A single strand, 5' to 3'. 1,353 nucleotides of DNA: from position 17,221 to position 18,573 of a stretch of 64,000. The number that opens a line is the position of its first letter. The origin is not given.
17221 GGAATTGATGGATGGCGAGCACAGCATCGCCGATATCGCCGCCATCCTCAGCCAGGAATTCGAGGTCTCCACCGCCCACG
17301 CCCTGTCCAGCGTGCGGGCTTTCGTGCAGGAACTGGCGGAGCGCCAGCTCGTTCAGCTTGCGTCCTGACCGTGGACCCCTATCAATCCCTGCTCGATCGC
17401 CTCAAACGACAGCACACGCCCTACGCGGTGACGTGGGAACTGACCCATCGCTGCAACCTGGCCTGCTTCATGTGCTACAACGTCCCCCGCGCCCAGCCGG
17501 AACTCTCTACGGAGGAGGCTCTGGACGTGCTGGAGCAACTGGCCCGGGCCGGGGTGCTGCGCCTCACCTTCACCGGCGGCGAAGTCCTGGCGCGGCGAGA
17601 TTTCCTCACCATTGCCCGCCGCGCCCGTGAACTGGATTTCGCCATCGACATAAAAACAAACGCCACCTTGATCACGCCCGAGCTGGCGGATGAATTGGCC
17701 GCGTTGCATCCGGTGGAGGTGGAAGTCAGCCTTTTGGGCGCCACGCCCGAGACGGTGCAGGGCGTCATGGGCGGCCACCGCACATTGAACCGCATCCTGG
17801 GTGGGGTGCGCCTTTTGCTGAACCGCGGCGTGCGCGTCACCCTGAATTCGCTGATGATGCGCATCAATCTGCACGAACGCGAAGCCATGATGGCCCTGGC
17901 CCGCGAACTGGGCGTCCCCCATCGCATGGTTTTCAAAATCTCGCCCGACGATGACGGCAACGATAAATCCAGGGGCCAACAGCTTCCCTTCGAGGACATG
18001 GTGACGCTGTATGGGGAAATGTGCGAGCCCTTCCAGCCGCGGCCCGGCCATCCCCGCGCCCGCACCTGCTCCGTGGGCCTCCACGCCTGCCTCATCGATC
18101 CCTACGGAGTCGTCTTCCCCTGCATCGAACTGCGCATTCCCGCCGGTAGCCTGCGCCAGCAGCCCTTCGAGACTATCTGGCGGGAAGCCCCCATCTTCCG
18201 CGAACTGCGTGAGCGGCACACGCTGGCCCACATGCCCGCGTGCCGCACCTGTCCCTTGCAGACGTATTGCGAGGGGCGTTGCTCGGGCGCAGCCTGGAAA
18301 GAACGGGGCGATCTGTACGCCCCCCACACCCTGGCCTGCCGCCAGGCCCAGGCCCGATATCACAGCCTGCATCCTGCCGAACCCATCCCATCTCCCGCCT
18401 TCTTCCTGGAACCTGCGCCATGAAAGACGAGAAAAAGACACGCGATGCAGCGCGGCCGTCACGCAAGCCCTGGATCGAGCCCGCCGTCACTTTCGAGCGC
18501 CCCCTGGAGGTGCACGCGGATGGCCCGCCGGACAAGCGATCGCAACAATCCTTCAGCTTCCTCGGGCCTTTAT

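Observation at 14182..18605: Unclassified RiPP-like cassette (rSAM/SPASM + PqqD + HprK-like kinase + S26-like peptidase + NTP_transf_5) embedded in a glycan locus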

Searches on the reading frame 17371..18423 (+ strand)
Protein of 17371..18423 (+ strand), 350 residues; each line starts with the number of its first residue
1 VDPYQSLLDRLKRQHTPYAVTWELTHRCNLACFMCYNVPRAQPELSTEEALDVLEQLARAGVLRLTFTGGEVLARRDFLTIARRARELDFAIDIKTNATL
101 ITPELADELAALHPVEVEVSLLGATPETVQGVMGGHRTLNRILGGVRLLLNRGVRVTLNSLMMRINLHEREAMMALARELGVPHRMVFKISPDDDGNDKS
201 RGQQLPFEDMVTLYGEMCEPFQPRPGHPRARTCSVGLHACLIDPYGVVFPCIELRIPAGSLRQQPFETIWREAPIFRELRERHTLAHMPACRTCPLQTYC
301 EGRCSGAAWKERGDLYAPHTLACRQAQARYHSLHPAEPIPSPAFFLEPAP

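Call 3: search_protein_families(library=pfam, proteins=[window:17371-18423:+], max_evalue=0.01)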
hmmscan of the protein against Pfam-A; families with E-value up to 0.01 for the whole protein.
window:17371-18423:+ (350 aa): 4 families
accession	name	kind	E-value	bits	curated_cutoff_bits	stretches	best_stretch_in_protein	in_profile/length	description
PF04055.27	Radical_SAM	-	1.5e-25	90.8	29.5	1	23-176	2-165/166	Radical SAM superfamily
PF13186.11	SPASM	-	2.8e-09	37.6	21.5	1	233-295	1-67/67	Iron-sulfur cluster-binding domain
PF13353.11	Fer4_12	-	0.002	18.9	22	1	25-93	12-85/137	4Fe-4S single cluster domain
PF04909.20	Amidohydro_2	-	0.0041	17.4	26.4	1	34-114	82-170/289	Amidohydrolase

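Call 4: search_protein_families(library=ncbifam, proteins=[window:17371-18423:+], max_evalue=0.01)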
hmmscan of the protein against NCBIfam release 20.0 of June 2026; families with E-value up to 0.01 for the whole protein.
window:17371-18423:+ (350 aa): 62 families (the best 25 are shown)
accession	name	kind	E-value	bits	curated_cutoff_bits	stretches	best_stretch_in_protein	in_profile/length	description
TIGR04055.1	rSAM_NirJ2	equivalog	1.1e-39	136.8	500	2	20-195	2-179/326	putative heme d1 biosynthesis radical SAM protein NirJ2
TIGR04545.1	rSAM_ahbD_hemeb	equivalog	1.3e-38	133.3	500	2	20-200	2-185/339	heme b synthase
TIGR03962.1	mycofact_rSAM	equivalog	3.2e-37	128.5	265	2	15-200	9-195/339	mycofactocin radical SAM maturase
NF045574.1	sacti_mat_StsB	exception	7.5e-32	110.8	625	1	20-326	98-417/466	StsB family radical SAM/SPASM domain sactipeptide maturase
TIGR04051.1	rSAM_NirJ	equivalog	1.2e-31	110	515.45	2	20-183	4-169/354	heme d1 biosynthesis radical SAM protein NirJ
TIGR04250.1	SCM_rSAM_ScmE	equivalog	1.2e-31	109.9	400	2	16-183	1-172/358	SynChlorMet cassette radical SAM/SPASM protein ScmE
TIGR04053.2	TIGR04053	equivalog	1.4e-31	110.1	395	2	14-198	4-194/366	TIGR04053 family radical SAM/SPASM domain-containing protein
TIGR02109.1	PQQ_syn_pqqE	equivalog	3.2e-30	105.3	381.35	1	15-182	4-174/358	pyrroloquinoline quinone biosynthesis protein PqqE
NF050035.1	rSAM_WgK_link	exception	3.9e-26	91.9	650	2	15-200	6-194/367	radical SAM/SPASM peptide maturase WgkB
TIGR04546.1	rSAM_ahbC_deAc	equivalog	8.7e-26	90.6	650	1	19-188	40-211/390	12,18-didecarboxysiroheme deacetylase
TIGR04303.1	GeoRSP_rSAM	equivalog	1.9e-25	90.2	400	2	16-183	3-170/325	GeoRSP system radical SAM/SPASM protein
TIGR04251.1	SCM_rSAM_ScmF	equivalog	2.4e-24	86.4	400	2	21-216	7-208/353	SynChlorMet cassette radical SAM/SPASM protein ScmF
TIGR04347.1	pseudo_SAM_Halo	equivalog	2.8e-24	86.1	525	2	14-186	35-208/390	TIGR04347 family pseudo-SAM/SPASM protein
TIGR04054.1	rSAM_NirJ1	equivalog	5e-23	81.3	650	1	19-186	37-206/387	putative heme d1 biosynthesis radical SAM protein NirJ1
TIGR02668.1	moaA_archaeal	equivalog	2.1e-20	72.9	325.25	1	20-229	12-225/303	GTP 3',8-cyclase MoaA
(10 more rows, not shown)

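Call 9: find_homologous_proteins(query=window:17371-18423:+, max_evalue=1e-10)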
Query window:17371-18423:+ (350 aa): 310 proteins with E <= 1e-10 among 8000 candidates; the best 120 are listed.
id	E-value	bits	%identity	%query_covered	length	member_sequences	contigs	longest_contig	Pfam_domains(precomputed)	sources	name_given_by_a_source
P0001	4.0e-210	715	88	100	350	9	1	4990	PF13186.12,PF04055.28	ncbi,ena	-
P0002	3.8e-163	561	69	99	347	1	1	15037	PF13186.12,PF04055.28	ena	-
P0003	3.2e-162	558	69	99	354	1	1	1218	PF13186.12,PF04055.28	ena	-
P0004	1.5e-154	533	67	95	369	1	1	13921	PF13186.12,PF04055.28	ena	-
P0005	9.9e-138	477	62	97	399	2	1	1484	PF13186.12,PF04055.28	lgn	-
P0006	5.0e-137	475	63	97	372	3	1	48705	PF13186.12,PF04055.28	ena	-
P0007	1.2e-135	470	60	97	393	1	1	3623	PF13186.12,PF04055.28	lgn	-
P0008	1.2e-135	470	62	97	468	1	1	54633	PF13186.12,PF04055.28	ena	-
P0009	2.5e-135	469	61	97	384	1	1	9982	PF13186.12,PF04055.28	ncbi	-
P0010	5.0e-135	468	61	98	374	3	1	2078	PF13186.12,PF04055.28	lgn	-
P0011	3.5e-134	466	59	99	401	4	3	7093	PF13186.12,PF04055.28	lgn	-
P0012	6.2e-134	465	60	97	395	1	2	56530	PF13186.12,PF04055.28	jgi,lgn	jgi:radical SAM protein with 4Fe4S-binding SPASM domain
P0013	8.2e-134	464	60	97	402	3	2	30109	PF13186.12,PF04055.28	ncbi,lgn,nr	ncbi:MAG: Antilisterial bacteriocin subtilosin biosynthesis protein AlbA [Chloroflexi bacterium ADur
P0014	9.2e-134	464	61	97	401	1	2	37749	PF13186.12,PF04055.28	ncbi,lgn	-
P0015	1.2e-133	464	61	97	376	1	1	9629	PF13186.12,PF04055.28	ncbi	-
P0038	1.5e-130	454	60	97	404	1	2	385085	PF13186.12,PF04055.28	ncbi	-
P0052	1.4e-129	450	59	97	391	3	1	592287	PF13186.12,PF04055.28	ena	-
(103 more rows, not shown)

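Call 11: find_encoding_contigs(protein=P0002, flank=8000, max_places=2)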
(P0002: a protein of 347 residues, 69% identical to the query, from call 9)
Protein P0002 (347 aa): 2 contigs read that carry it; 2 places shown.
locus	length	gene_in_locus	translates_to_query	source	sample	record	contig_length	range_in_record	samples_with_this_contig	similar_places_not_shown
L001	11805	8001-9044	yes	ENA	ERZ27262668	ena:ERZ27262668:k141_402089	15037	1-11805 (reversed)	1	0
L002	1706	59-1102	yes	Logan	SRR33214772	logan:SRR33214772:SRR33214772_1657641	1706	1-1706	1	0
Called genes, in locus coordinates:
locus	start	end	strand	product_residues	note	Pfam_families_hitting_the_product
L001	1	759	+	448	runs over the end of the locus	PF13580:SIS_2, PF01380:SIS, PF00483:NTP_transferase, PF12804:NTP_transf_3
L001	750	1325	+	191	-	PF00702:Hydrolase, PF12710:HAD (weak), PF08645:PNK3P (weak), PF13419:HAD_2 (weak), PF13242:Hydrolase_like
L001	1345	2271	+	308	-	PF01073:3Beta_HSD, PF01370:Epimerase, PF02719:Polysacc_synt_2, PF04321:RmlD_sub_bind, PF07993:NAD_binding_4 (faint), PF13460:NAD_binding_10 (weak), PF16363:GDP_Man_Dehyd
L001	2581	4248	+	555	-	-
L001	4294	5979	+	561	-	PF02706:Wzz (weak), PF01656:CbiA (faint), PF13807:GNVR (weak), PF10609:ParA (weak), PF13614:AAA_31 (weak)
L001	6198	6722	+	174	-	PF00717:Peptidase_S24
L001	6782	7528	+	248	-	PF27840:ScmC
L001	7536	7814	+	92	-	PF05402:PqqD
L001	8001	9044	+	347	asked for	PF04055:Radical_SAM, PF13186:SPASM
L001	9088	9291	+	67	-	-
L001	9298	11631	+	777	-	PF01364:Peptidase_C25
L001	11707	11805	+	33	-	?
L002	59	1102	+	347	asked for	PF04055:Radical_SAM, PF13186:SPASM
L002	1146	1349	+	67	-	-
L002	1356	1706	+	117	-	?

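Call 12: find_encoding_contigs(protein=P0038, flank=8000, max_places=2)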
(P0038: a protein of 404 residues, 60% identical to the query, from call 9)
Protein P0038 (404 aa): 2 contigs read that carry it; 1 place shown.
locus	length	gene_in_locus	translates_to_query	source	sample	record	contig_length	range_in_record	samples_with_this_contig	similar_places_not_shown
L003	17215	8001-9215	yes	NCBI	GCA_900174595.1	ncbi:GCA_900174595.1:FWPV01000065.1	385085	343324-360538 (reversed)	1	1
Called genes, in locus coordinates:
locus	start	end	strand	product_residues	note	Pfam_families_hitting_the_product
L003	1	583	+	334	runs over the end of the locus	PF06723:MreB_Mbl, PF00022:Actin (weak), PF00012:HSP70 (weak), PF14450:FtsA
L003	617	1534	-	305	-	PF05991:NYN_YacP, PF02985:HEAT (faint), PF13513:HEAT_EZ (faint), PF13646:HEAT_2, PF00514:Arm (faint), PF03130:HEAT_PBS (weak), PF13646:HEAT_2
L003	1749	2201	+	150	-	PF01161:PBP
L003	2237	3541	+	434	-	PF00574:CLP_protease, PF25145:NfeD1b_N, PF24961:NfeD_membrane, PF01957:NfeD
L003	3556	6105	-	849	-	PF20437:LonC_helical, PF13654:AAA_32, PF20436:LonB_AAA-LID, PF05362:Lon_C (weak)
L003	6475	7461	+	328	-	PF06325:PrmA, PF13489:Methyltransf_23 (weak), PF13847:Methyltransf_31 (weak), PF13649:Methyltransf_25 (weak), PF22528:PRMT_C, PF17286:PRMT5_C (weak)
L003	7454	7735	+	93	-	PF05402:PqqD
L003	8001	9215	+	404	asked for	PF04055:Radical_SAM, PF13186:SPASM (weak)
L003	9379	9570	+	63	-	-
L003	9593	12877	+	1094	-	PF08126:Propeptide_C25 (weak), PF01364:Peptidase_C25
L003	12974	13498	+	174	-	-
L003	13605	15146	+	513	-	-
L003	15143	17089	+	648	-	-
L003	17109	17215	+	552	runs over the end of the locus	-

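Call 13: find_encoding_contigs(protein=P0052, flank=8000, max_places=2)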
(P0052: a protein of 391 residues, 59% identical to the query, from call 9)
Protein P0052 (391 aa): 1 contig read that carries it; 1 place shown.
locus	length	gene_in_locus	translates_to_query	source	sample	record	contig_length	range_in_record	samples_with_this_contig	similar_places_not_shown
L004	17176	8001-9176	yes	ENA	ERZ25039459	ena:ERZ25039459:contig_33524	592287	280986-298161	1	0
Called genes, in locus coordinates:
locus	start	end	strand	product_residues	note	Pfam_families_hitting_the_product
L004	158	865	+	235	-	PF02585:PIG-L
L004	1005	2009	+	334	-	PF06723:MreB_Mbl, PF00022:Actin (faint), PF00012:HSP70 (weak), PF14450:FtsA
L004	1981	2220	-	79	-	PF03130:HEAT_PBS (weak), PF13646:HEAT_2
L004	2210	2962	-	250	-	PF05991:NYN_YacP, PF13646:HEAT_2, PF03130:HEAT_PBS (faint)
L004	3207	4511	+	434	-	PF25145:NfeD1b_N, PF00574:CLP_protease (weak), PF24961:NfeD_membrane, PF01957:NfeD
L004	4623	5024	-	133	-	-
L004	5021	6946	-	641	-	PF20437:LonC_helical, PF13654:AAA_32, PF20436:LonB_AAA-LID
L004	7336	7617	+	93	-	PF05402:PqqD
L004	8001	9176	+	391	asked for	PF04055:Radical_SAM, PF13186:SPASM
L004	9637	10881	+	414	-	-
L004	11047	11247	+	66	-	-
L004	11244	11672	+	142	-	-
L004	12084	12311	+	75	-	-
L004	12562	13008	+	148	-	-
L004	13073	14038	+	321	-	PF20009:GEVED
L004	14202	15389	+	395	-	PF08126:Propeptide_C25 (faint)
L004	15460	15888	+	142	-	-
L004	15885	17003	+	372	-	PF01364:Peptidase_C25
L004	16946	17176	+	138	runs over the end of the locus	PF01364:Peptidase_C25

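Call 19: find_related_loci(query=A1, collection=genome_contigs, flank=10000)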
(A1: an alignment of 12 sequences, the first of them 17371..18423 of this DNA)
Query A1 (350 aa) in genome_contigs; peptide patterns used: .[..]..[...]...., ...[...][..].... (x = any residue, [..] = any of these).
153 stretches matched a pattern; 47 encode a relative of the query (tblastn E <= 1e-3); 46 distinct loci.
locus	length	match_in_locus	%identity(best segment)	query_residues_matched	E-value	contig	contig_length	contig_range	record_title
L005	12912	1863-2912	89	1-350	0e+0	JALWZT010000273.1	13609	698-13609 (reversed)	MAG: Anaerolineae bacterium isolate T2_metabat1_scaf2bin.155 T2_NODE_5032_length_13609_cov_12.967067, whole genome shotg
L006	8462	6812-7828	61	2-340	6e-140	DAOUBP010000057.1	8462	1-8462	MAG TPA_asm: Anaerolineae bacterium isolate H71_738 k91_1295344, whole genome shotgun sequence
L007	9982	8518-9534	61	2-340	4e-139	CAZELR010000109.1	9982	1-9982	MAG TPA_asm: uncultured Anaerolineales bacterium isolate binchicken_co115_154 genome assembly, contig: NODE_10072_length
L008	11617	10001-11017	60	2-340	7e-138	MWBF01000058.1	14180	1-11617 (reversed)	MAG: Chloroflexi bacterium ADurb.Bin325 BWY52_contig000058, whole genome shotgun sequence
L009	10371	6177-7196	60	1-340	3e-136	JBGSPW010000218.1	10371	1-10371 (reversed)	MAG: Thermoflexales bacterium isolate JTS-AC314 k141_3395069, whole genome shotgun sequence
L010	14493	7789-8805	60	2-340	8e-136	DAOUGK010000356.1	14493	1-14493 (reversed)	MAG TPA_asm: Anaerolineae bacterium isolate R69_164 k135_831320, whole genome shotgun sequence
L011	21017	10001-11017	60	2-340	7e-136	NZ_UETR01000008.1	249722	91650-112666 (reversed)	Candidatus Amarolinea aalborgensis isolate MQ180409-418_S418_L100 8, whole genome shotgun sequence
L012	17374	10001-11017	59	2-340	5e-135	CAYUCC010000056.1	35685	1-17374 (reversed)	MAG TPA_asm: uncultured Anaerolineae bacterium isolate SRP173033_co1_350 genome assembly, contig: NODE_1670_length_35685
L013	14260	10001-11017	60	2-340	2e-134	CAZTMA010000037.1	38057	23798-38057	MAG TPA_asm: uncultured Anaerolineales bacterium isolate SRP239243_co1_342 genome assembly, contig: NODE_1390_length_380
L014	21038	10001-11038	59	2-349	9e-133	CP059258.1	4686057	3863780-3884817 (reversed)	MAG: Anaerolineae bacterium isolate SSC4 chromosome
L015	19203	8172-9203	59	2-345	1e-132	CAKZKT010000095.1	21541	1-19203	MAG TPA_asm: uncultured Anaerolineae bacterium isolate SRR5214706_bin.5_CONCOCT_v1.1_MAG genome assembly, contig: ERZ174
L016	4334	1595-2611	59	2-340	7e-134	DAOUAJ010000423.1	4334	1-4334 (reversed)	MAG TPA_asm: Anaerolineae bacterium isolate H63_643 k137_437780, whole genome shotgun sequence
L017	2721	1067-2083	60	2-340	2e-137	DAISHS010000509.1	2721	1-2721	MAG TPA_asm: Chloroflexota bacterium isolate CTOTU1896 NODE_6483_length_2721_cov_5.060015, whole genome shotgun sequence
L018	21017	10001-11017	58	2-340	2e-130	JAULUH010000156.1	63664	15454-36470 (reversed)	MAG: Anaerolineae bacterium isolate P_ANAE NODE_445_length_63664_cov_2.023467, whole genome shotgun sequence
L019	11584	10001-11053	59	2-349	3e-130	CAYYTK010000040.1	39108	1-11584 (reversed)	MAG TPA_asm: uncultured Anaerolineales bacterium isolate binchicken_co66_292 genome assembly, contig: NODE_1772_length_3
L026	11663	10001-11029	59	2-344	2e-127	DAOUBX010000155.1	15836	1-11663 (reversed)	MAG TPA_asm: Anaerolineales bacterium isolate H71_756 k91_1830396, whole genome shotgun sequence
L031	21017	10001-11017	58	2-340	2e-125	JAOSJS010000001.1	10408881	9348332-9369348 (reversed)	MAG: Ardenticatenaceae bacterium isolate FR_9 contig_134_pilon, whole genome shotgun sequence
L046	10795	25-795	53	84-340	3e-88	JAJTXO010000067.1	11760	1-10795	MAG: Caldilineales bacterium isolate DTUCFX11 67-Genome36, whole genome shotgun sequence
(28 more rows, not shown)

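Call 41: search_solved_structures(query=window:17371-18423:+, max_evalue=0.00001)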
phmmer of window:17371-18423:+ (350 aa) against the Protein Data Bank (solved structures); distinct sequences matched with E-value up to 0.00001: 5.
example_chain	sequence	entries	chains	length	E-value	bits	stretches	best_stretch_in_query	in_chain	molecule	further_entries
6c8v_A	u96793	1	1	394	5.7e-14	55.3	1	17-184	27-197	Coenzyme PQQ synthesis protein E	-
6efn_A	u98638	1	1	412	7.6e-11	45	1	15-138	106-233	Sporulation killing factor maturation protein SkfB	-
7vob_C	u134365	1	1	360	4e-09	39.4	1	24-183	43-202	Cytosylglucuronate decarboxylase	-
7voc_C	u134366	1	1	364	4.1e-09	39.3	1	24-183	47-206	Cytosylglucuronate decarboxylase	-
8wm2_A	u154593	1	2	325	7e-08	35.3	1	2-122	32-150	Fe-S radical SAM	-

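Call 61: search_protein_families(library=ncbifam, proteins=[L003:8001-9215:+, L003:7454-7735:+], max_evalue=0.00001)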
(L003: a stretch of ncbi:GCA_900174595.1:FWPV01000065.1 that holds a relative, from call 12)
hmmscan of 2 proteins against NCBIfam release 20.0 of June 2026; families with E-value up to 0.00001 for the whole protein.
L003:8001-9215:+ (404 aa): 43 families (the best 25 are shown)
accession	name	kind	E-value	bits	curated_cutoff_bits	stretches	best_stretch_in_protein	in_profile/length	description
TIGR04545.1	rSAM_ahbD_hemeb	equivalog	1.7e-42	146.1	500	2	46-240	2-198/339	heme b synthase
TIGR03962.1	mycofact_rSAM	equivalog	3e-37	128.6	265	2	42-234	10-203/339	mycofactocin radical SAM maturase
TIGR04055.1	rSAM_NirJ2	equivalog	4.2e-37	128.4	500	2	46-240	2-197/326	putative heme d1 biosynthesis radical SAM protein NirJ2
NF045574.1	sacti_mat_StsB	exception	2.6e-33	115.6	625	1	45-345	97-407/466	StsB family radical SAM/SPASM domain sactipeptide maturase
TIGR04051.1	rSAM_NirJ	equivalog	3.1e-33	115.2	515.45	1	46-208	4-168/354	heme d1 biosynthesis radical SAM protein NirJ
TIGR04053.2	TIGR04053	equivalog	3.3e-32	112.1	395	1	40-240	4-207/366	TIGR04053 family radical SAM/SPASM domain-containing protein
TIGR02109.1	PQQ_syn_pqqE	equivalog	1.5e-29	103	381.35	1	41-208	4-174/358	pyrroloquinoline quinone biosynthesis protein PqqE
TIGR04250.1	SCM_rSAM_ScmE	equivalog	1.2e-26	93.5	400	2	46-204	5-166/358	SynChlorMet cassette radical SAM/SPASM protein ScmE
TIGR04546.1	rSAM_ahbC_deAc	equivalog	9e-24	84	650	1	45-205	40-202/390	12,18-didecarboxysiroheme deacetylase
NF050035.1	rSAM_WgK_link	exception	3.4e-23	82.2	650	1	43-226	8-194/367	radical SAM/SPASM peptide maturase WgkB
TIGR04347.1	pseudo_SAM_Halo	equivalog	7.4e-23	81.4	525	1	45-212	39-208/390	TIGR04347 family pseudo-SAM/SPASM protein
TIGR04054.1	rSAM_NirJ1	equivalog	1.5e-20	73.2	650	1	45-204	37-198/387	putative heme d1 biosynthesis radical SAM protein NirJ1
TIGR04133.1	rSAM_w_lipo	hypoth_equivalog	4.4e-20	71.9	425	1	37-240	17-225/350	TIGR04133 family radical SAM/SPASM protein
TIGR04303.1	GeoRSP_rSAM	equivalog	5e-20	72.3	400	1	42-208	3-169/325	GeoRSP system radical SAM/SPASM protein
TIGR04251.1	SCM_rSAM_ScmF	equivalog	1.3e-19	70.8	400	1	46-232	6-199/353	SynChlorMet cassette radical SAM/SPASM protein ScmF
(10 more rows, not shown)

L003:7454-7735:+ (93 aa): 5 families
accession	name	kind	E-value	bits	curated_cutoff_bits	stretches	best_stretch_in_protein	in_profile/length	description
TIGR04248.1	SCM_PqqD_rel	equivalog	2.7e-10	40.3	100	1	23-89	15-81/84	SynChlorMet cassette protein ScmD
TIGR04302.1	geo_PqqD_fam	equivalog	5.1e-10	39.7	100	1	31-91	43-102/102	GeoRSP system PqqD family peptide chaperone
NF033536.1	lasso_PqqD_Bac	exception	2.4e-09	37.2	80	1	21-90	18-87/88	lasso peptide biosynthesis PqqD family chaperone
TIGR03859.1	PQQ_PqqD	equivalog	7.9e-09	35.3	46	1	26-89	19-80/81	pyrroloquinoline quinone biosynthesis peptide chaperone PqqD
NF033530.1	lasso_PqqD_Strm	exception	4.4e-06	26.8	70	1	36-89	25-78/78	lasso peptide biosynthesis PqqD family chaperone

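Call 92: search_protein_families(library=ncbifam, proteins=[L003:13461-15146:+, L011:17039-18793:+, L009:7832-9640:+, L046:4658-7150:+, L004:9493-10881:+, L031:14710-16746:+], max_evalue=0.1)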
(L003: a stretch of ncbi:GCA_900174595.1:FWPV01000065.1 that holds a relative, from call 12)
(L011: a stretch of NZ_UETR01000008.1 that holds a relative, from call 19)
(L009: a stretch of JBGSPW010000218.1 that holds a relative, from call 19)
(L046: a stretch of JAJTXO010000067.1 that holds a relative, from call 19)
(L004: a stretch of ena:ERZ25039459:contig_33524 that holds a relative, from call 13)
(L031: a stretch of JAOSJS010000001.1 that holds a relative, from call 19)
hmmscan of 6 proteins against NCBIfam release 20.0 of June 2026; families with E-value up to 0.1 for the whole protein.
L003:13461-15146:+ (561 aa): 0 families

L011:17039-18793:+ (584 aa): 1 family
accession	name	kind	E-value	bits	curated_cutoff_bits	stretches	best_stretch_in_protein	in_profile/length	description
TIGR03867.1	MprA_tail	equivalog_domain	0.099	13.2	19.7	0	563-583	5-27/27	MprA protease, GlyGly-CTERM protein-sorting domain-containing form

L009:7832-9640:+ (602 aa): 1 family
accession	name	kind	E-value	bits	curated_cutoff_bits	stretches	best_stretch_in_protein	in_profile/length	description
NF047971.1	ThermolysLepto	equivalog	0.00014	20.1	1350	1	371-453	686-770/776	M4 family metalopeptidase thermolysin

L046:4658-7150:+ (830 aa): 4 families
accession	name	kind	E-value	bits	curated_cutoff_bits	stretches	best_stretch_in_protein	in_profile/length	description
TIGR03921.1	T7SS_mycosin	equivalog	0.0015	17.7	278.75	1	588-680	198-281/353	type VII secretion-associated serine protease mycosin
NF049966.1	QH_SP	equivalog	0.012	15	165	0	611-657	168-214/219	subtilisin-like serine protease QhpE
NF042956.1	IteS_antiphage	equivalog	0.054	11.7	900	1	532-636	410-510/747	S8 family anti-phage peptidase IteS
NF005119.0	PRK06552.1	subfamily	0.078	12.5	238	0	187-242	128-182/213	bifunctional 2-keto-4-hydroxyglutarate aldolase/2-keto-3-deoxy-6-phosphogluconate aldolase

L004:9493-10881:+ (462 aa): 2 families
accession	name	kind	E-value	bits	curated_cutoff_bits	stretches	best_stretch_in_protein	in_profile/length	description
NF038125.1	PEP_CTERM_THxN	subfamily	1.8e-16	60.5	85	1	63-211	7-146/246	THxN family PEP-CTERM protein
NF038131.1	choice_anch_K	domain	1.1e-12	48.2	30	1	108-214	26-111/169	choice-of-anchor K domain-containing protein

L031:14710-16746:+ (678 aa): 0 families

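Call 95: predict_structure(alignment_id=A1)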
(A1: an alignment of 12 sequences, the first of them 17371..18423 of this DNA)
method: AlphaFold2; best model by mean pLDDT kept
length: 350 residues; sequences in the alignment: 12
mean_pLDDT: 79.4   pTM: 0.81
mean pLDDT of the five models: 79.4, 77.4, 76.4, 75.8, 70.6
residues with pLDDT >= 90: 115; 70-90: 136; 50-70: 84; < 50: 15
segments of 3 or more residues with pLDDT < 50: 305-312, 348-350
pLDDT, mean of each block of 10 residues (from residue 1): 66 71 87 65 89 93 88 93 95 93 97 93 91 87 97 94 88 93 80 53 81 74 68 58 85 71 86 72 69 74 50 52 80 88 54
secondary structure, 60 per line:
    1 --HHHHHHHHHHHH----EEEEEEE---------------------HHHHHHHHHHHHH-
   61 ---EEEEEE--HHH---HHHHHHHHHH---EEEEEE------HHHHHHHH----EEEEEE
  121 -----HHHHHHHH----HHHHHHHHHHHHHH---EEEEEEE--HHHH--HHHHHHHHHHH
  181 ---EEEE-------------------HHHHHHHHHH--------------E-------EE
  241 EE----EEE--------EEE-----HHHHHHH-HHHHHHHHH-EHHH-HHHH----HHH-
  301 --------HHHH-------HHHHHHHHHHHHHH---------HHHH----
elements in order: H3-14 E19-25 H47-59 E64-69 H78-87 E91-96 H103-110 E115-120 H126-133 H138-151 E155-161 H164-167 H170-180 E184-187 H207-216 E239-242 E247-249 E258-260 H266-272 H274-282 H289-292 H309-312 H320-333 H343-346
